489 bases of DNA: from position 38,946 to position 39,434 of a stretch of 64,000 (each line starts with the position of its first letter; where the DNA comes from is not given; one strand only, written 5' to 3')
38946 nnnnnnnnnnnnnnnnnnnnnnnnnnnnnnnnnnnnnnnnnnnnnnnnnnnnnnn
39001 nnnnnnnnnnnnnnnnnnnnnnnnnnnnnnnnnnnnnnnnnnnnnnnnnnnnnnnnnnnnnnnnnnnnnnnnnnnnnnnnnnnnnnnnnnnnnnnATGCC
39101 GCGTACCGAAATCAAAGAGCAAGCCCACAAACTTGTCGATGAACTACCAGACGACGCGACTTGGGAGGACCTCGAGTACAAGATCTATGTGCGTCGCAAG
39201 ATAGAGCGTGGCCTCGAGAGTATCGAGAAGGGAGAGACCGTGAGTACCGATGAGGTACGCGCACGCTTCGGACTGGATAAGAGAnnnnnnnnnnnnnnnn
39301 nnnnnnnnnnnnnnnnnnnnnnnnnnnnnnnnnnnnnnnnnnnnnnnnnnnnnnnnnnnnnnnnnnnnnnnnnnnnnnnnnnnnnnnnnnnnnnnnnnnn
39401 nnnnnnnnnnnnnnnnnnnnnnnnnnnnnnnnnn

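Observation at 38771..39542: Small antitoxin-like gene embedded between repeat copies, with its C-terminus read from a repeat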

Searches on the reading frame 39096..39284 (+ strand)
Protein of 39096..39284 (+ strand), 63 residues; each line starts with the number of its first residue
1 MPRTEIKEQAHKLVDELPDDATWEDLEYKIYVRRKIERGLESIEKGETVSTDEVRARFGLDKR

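Call 8: search_protein_families(library=ncbifam, proteins=[window:39096-39275:+], max_evalue=10)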
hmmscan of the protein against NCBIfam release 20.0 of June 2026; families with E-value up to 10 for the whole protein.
seq(60 aa): 2 families
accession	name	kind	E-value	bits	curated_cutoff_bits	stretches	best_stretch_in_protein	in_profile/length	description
NF050811.1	RelB_ParD_antitoxin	subfamily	0.0016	18.6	60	1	33-59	57-83/83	type II toxin-antitoxin system RelB/ParD family antitoxin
NF048017.1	antitoxin_RelB_like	equivalog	0.011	15.9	50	1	36-60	42-68/70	type II toxin-antitoxin system RelB family antitoxin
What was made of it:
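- Closest known: ParD / RelB-type antitoxins of ParE/RelE-superfamily toxins. Different: Scores are far below curated family cut-offs: 16-19 bits against 50-60 (call 8).
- It also hits NCBIfam RelB/ParD models at E 0.0016-0.011 (call 8).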

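Call 20: find_related_loci(query=A1, collection=genome_contigs, flank=10000)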
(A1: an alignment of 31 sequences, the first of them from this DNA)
Query A1 (63 aa) in genome_contigs; peptide patterns used: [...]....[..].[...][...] (x = any residue, [..] = any of these).
79 stretches matched a pattern; 63 encode a relative of the query (tblastn E <= 1e-3); 63 distinct loci.
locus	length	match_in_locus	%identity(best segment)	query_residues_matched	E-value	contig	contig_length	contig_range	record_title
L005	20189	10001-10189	78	1-63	7e-29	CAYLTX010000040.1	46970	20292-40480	MAG TPA_asm: uncultured Bradymonadales bacterium isolate SRP332253_co1_289 genome assembly, contig: NODE_892_length_4697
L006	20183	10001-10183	69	1-61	3e-22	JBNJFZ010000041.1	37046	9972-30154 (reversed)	MAG: Myxococcota bacterium isolate Y22_60dBSe2.bin.176 NODE_933_length_37046_cov_16.393104, whole genome shotgun sequenc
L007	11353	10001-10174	71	4-61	1e-21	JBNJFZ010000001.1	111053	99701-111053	MAG: Myxococcota bacterium isolate Y22_60dBSe2.bin.176 NODE_122_length_111053_cov_19.474224, whole genome shotgun sequen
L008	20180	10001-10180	58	1-60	8e-21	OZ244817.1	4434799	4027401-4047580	MAG: Dehalococcoidia bacterium isolate 600c9aab-54a7-483e-8747-7fd718dfbb6a genome assembly, chromosome: 1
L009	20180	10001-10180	60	1-60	8e-21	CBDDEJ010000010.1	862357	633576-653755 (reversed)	MAG: Dehalococcoidia bacterium isolate 49c8d7ff-4838-46bf-a9ef-c42a27772ead genome assembly, contig: contig_10, whole ge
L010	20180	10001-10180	60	1-60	1e-20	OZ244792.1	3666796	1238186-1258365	MAG: Dehalococcoidia bacterium isolate ad4dcc4a-e611-4ae4-9ebb-ef3820abf337 genome assembly, chromosome: 1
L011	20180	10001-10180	60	1-60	2e-20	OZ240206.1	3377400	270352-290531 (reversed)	MAG: Dehalococcoidia bacterium isolate 2e453fae-0281-4c22-a0b3-57af5dde5db4 genome assembly, chromosome: 1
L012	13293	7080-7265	56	1-62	2e-20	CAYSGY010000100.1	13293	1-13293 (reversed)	MAG TPA_asm: uncultured Planctomycetaceae bacterium isolate SRP278314_co1_1 genome assembly, contig: NODE_5826_length_13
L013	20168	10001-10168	64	5-60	3e-20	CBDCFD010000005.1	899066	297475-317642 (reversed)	MAG: Dehalococcoidia bacterium isolate 00984b42-5fdc-41aa-b48b-cfc3a05d4d85 genome assembly, contig: contig_5, whole gen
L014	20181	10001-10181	84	1-60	2e-19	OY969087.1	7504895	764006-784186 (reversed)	MAG: uncultured delta proteobacterium isolate MFD01721.bin.c.1 genome assembly, chromosome: 1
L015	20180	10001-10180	57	1-60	2e-19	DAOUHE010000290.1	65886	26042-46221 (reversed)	MAG TPA_asm: Dehalococcoidia bacterium isolate S1_19 k129_2171587, whole genome shotgun sequence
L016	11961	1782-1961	55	1-60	2e-19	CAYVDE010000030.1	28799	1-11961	MAG TPA_asm: uncultured Desulfobacterales bacterium isolate SRP332253_co2_163 genome assembly, contig: NODE_1459_length_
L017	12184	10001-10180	57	1-60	2e-19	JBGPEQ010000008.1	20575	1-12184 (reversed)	MAG: Dongiaceae bacterium isolate OBJ_0618_7090110_87 k141_10269041_length_20575_cov_15.9546, whole genome shotgun seque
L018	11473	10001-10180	57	1-60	4e-19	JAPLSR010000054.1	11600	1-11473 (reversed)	MAG: Candidatus Sumerlaeota bacterium isolate LacPavin_0920_SED5_MAG_50_10 LacPavin_0920_SED5_scaffold_228531, whole gen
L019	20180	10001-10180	57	1-60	6e-19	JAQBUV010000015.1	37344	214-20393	MAG: Chloroflexota bacterium isolate casp150-mb.161 NODE_2890_length_37344_cov_0.498644, whole genome shotgun sequence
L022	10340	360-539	53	1-60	2e-18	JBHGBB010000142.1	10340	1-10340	MAG: bacterium isolate SBS.BIN.55 SBSBIN55_contig_142, whole genome shotgun sequence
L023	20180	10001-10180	53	1-60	6e-18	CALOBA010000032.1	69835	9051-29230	MAG: uncultured Gammaproteobacteria bacterium isolate HOU_bin.0101 genome assembly, contig: contig_9729, whole genome sh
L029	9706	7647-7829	51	1-61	7e-17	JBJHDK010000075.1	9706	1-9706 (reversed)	MAG: Fibrobacteria bacterium isolate SF2967_J5348.concoct.004 NODE_6636_length_9706_cov_1.325817, whole genome shotgun s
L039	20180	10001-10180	43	1-60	7e-16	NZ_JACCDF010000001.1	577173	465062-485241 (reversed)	Vreelandella salicampi strain BH103 NODE_1_length_577173_cov_65.785442, whole genome shotgun sequence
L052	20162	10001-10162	54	7-60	5e-15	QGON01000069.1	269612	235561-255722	MAG: bacterium endosymbiont of Escarpia laminata isolate MRB-2015-B NODE_3_length_269612_cov_16.466_ID_3158, whole genom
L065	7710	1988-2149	48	7-60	5e-13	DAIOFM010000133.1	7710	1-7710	MAG TPA_asm: Spirochaetota bacterium isolate CTOTU18388 NODE_5235_length_7710_cov_5.513651, whole genome shotgun sequenc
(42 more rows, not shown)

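Call 27: search_solved_structures(query=A1, max_evalue=10, show_alignments=3)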
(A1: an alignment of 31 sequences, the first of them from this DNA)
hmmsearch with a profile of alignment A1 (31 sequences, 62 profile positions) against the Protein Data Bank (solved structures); distinct sequences matched with E-value up to 10: 8.
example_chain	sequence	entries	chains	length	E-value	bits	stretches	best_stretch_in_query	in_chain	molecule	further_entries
9g12_C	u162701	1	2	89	0.0026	21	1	34-59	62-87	Antitoxin RelB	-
5iww_D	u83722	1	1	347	0.011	19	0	8-26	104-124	PLS9-PPR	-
6xrw_B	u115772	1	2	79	0.032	17.5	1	35-61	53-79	Ribbon-helix-helix protein, CopG family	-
3g5o_A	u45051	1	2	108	0.34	14.2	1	23-61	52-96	Uncharacterized protein Rv2865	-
6mi6_A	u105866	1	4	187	0.81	13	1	32-55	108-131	Chemotaxis protein CheA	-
1i58_A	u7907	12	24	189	0.82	13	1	32-55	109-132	CHEMOTAXIS PROTEIN CHEA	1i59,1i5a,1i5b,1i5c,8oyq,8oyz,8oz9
1i5d_A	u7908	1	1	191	0.84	12.9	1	32-55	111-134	CHEMOTAXIS PROTEIN CHEA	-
4xiv_A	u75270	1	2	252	1.2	12.5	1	32-55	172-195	Chemotaxis protein CheA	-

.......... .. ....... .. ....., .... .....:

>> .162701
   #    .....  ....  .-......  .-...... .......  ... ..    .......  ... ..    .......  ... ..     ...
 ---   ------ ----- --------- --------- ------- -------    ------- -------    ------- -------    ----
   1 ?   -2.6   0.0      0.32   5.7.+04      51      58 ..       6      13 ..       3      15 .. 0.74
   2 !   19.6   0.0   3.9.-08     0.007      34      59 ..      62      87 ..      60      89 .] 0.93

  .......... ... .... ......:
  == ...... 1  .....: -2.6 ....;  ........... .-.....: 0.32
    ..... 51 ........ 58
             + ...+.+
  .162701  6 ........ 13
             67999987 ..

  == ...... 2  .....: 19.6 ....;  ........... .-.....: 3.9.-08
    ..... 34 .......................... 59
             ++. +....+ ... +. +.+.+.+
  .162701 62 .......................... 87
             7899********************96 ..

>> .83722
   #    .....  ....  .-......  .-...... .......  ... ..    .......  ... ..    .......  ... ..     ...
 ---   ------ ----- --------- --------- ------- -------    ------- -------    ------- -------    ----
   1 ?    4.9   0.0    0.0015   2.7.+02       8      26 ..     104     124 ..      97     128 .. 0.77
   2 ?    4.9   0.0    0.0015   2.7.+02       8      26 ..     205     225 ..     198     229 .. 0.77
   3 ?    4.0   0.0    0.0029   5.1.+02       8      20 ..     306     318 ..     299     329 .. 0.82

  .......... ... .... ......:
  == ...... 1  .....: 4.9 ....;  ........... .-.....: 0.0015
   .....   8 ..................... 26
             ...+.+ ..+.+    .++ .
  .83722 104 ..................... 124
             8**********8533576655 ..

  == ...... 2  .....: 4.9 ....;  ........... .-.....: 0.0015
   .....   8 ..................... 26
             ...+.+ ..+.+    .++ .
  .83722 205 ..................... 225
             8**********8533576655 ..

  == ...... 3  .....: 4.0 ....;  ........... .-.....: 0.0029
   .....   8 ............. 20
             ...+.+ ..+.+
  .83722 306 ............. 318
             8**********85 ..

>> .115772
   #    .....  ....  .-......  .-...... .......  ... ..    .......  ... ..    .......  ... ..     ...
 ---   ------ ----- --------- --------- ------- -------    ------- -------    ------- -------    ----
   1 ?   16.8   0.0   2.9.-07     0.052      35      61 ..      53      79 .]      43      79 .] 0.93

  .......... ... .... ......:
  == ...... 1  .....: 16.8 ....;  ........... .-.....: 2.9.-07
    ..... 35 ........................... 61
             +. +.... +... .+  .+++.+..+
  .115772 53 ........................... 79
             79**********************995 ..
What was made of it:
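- The C-terminal motif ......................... matches the toxin-binding C-termini of solved RelB and ParD antitoxins: 9g12_C at E 0.0026 and 6xrw_B at E 0.032 (call 27).
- Tried and rejected: Not detected by the profile search against the PDB (call 27).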

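Call 41: predict_structure(alignment_id=A1)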
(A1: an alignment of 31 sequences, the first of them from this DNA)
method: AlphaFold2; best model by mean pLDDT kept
length: 63 residues; sequences in the alignment: 31
mean_pLDDT: 86.9   pTM: 0.56
mean pLDDT of the five models: 86.9, 83.6, 82.7, 75.8, 72.4
residues with pLDDT >= 90: 29; 70-90: 31; 50-70: 3; < 50: 0
segments of 3 or more residues with pLDDT < 50: none
pLDDT, mean of each block of 10 residues (from residue 1): 77 90 93 91 88 89 68
secondary structure, 60 per line:
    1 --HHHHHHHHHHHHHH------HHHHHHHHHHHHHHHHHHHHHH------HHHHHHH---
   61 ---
elements in order: H3-16 H23-44 H51-57
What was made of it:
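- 39096..39284 (+): Antitoxin core, codons 1-63, homologous to the 62-64-aa family. The AF2 model has three helices and pLDDT 86.9 (call 41).
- On ParD / RelB antitoxin families: The AF2 model (pLDDT 86.9) is three helices, at residues 3-16, 23-44 and 51-57, with no beta-strand (call 41).
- Closest known: ParD / RelB-type antitoxins of ParE/RelE-superfamily toxins. Different: It is only 62-64 aa and all-helical in the AF2 model, with no N-terminal beta-strand or ribbon-helix-helix DNA-binding domain (call 41).
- The AF2 core model has pLDDT 86.9 and three helices (call 41).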

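Call 44: fold_search(model_id=the predicted structure, library=pdb)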
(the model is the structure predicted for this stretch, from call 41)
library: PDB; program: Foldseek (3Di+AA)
matches with E <= 10: 4; with E <= 0.001: 0
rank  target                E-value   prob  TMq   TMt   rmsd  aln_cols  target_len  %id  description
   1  9g12_C                3.5e+00  0.12  0.36  0.27   5.1        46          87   26  Mycobacterium tuberculosis RelBE1 toxin-antitoxin system; rv1247c (relB1 antitoxin), rv1246c (relE1 toxin) (released 2025-12-17)
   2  6xrw_D                6.0e+00  0.16  0.50  0.43   1.8        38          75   26  Chromosomal ParDE TA system from P. aeruginosa (released 2021-07-28)
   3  6xrw_B                6.0e+00  0.12  0.49  0.41   8.3        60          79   22  Chromosomal ParDE TA system from P. aeruginosa (released 2021-07-28)
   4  1w5f_A                7.1e+00  0.04  0.34  0.09   8.3        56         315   23  FtsZ, T7 mutated, domain swapped (T. maritima) (released 2004-12-01)
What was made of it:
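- On Type II antitoxin partnered with a ParE/RelE-superfamily toxin: The only support is the weak similarity to toxin-binding C-termini (calls 8, 27, 44).
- Closest known: ParD / RelB-type antitoxins of ParE/RelE-superfamily toxins. Same: Its C-terminal helix-turn-helix motif aligns with the C-terminal ends of these antitoxins (calls 8, 27, 44).
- The same two PDB entries are the top Foldseek hits, though not significantly (call 44).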

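Call 45: search_protein_families(library=pfam, proteins=[L005:10189-10488:+, L010:10186-10473:+, L016:1967-2257:+, L022:545-832:+, L023:10186-10479:+, L029:7832-8131:+, L039:10186-10473:+, L052:10168-10464:+, L065:2155-2454:+], max_evalue=0.001)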
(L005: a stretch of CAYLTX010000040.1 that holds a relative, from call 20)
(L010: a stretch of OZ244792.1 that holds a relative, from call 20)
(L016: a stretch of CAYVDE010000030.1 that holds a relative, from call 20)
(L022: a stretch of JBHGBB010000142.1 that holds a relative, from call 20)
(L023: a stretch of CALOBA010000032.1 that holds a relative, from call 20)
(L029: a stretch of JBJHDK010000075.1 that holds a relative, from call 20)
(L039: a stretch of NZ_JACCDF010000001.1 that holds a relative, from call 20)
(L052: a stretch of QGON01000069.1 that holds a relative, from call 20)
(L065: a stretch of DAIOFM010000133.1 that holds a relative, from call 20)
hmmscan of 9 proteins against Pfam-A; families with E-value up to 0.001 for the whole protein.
L005:10189-10488:+ (99 aa): 1 family
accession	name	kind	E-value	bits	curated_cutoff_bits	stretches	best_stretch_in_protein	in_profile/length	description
PF05016.21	ParE_toxin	-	3.4e-19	69.6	23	1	3-88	1-86/89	ParE toxin of type II toxin-antitoxin system, parDE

L010:10186-10473:+ (95 aa): 1 family
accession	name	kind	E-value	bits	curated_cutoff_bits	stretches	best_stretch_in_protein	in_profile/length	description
PF05016.21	ParE_toxin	-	1.3e-18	67.8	23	1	3-89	1-87/89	ParE toxin of type II toxin-antitoxin system, parDE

L016:1967-2257:+ (96 aa): 1 family
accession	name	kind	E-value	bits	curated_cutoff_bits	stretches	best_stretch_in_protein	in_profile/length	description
PF05016.21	ParE_toxin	-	3.5e-18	66.4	23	1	3-90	1-88/89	ParE toxin of type II toxin-antitoxin system, parDE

L022:545-832:+ (95 aa): 1 family
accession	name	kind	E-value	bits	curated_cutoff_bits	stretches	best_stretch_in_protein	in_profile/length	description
PF05016.21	ParE_toxin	-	2.1e-19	70.3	23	1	3-90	1-88/89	ParE toxin of type II toxin-antitoxin system, parDE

L023:10186-10479:+ (97 aa): 1 family
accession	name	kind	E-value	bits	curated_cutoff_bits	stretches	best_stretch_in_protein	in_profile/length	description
PF05016.21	ParE_toxin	-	1.2e-19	71.1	23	1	3-90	1-88/89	ParE toxin of type II toxin-antitoxin system, parDE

L029:7832-8131:+ (99 aa): 1 family
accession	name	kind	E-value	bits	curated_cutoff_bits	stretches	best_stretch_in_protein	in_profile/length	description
PF05016.21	ParE_toxin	-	9.8e-20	71.4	23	1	3-90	1-88/89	ParE toxin of type II toxin-antitoxin system, parDE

L039:10186-10473:+ (95 aa): 1 family
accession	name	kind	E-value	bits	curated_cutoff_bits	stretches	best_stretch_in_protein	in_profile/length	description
PF05016.21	ParE_toxin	-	6.7e-18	65.5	23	1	3-90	1-88/89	ParE toxin of type II toxin-antitoxin system, parDE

L052:10168-10464:+ (98 aa): 1 family
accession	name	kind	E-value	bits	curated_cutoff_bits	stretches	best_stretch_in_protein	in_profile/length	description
PF05016.21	ParE_toxin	-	1.7e-19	70.6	23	1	3-90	1-88/89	ParE toxin of type II toxin-antitoxin system, parDE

L065:2155-2454:+ (99 aa): 1 family
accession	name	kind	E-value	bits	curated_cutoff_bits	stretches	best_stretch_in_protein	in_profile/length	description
PF05016.21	ParE_toxin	-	1.8e-16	60.9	23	1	3-90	1-88/89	ParE toxin of type II toxin-antitoxin system, parDE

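Call 49: search_protein_families(library=phrogs, proteins=[window:39096-39284:+], max_evalue=0.1)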
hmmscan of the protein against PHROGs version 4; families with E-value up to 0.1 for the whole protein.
seq(63 aa): 1 family
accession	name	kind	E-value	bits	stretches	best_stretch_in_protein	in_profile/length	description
phrog_2268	-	moron, auxiliary metabolic gene and host takeover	0.035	15.2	1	22-60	43-81/84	antitoxin from a toxin-antitoxin system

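Call 50: search_protein_families(library=padloc, proteins=[window:39096-39284:+], max_evalue=0.01)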
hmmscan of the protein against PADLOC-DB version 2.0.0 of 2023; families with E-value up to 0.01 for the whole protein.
seq(63 aa): 0 families

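Call 56: search_protein_representatives(alignment_id=A1)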
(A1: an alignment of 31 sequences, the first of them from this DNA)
Query: 31 sequences, 62 profile positions. Proteins with E-value up to 0.001 (for the whole library): 3869; up to 1e-10: 980; up to 1e-30: 1. The best 150 are listed.
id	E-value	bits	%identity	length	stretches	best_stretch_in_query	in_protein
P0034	6.5e-41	154.3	-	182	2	5-61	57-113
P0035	7.2e-30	118.9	-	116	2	4-60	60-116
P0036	3.3e-28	113.5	-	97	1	1-62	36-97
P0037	4.0e-28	113.3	-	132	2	4-60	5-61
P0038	8.5e-27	109.0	-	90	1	1-62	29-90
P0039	1.0e-26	108.8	-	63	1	1-62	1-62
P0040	4.2e-26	106.8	-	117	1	1-61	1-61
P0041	6.4e-26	106.2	-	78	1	1-62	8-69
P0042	1.4e-25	105.2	-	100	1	1-62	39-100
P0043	1.7e-25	104.8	-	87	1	1-61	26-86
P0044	1.8e-25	104.8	-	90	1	2-62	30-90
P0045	2.6e-25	104.3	-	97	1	1-62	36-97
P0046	4.9e-25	103.4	-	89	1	1-62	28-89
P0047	5.1e-25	103.3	-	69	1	1-62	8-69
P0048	7.1e-25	102.9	-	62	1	1-62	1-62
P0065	5.1e-23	96.9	-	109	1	1-61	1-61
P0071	8.9e-23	96.2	-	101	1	1-59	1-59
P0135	3.6e-20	87.8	-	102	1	1-59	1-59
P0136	4.0e-20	87.7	-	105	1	1-58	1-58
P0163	2.6e-19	85.1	-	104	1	1-55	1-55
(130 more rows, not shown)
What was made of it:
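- An exhaustive profile search finds 3869 cluster representatives at E <= 1e-3 and 980 at E <= 1e-10 (call 56).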
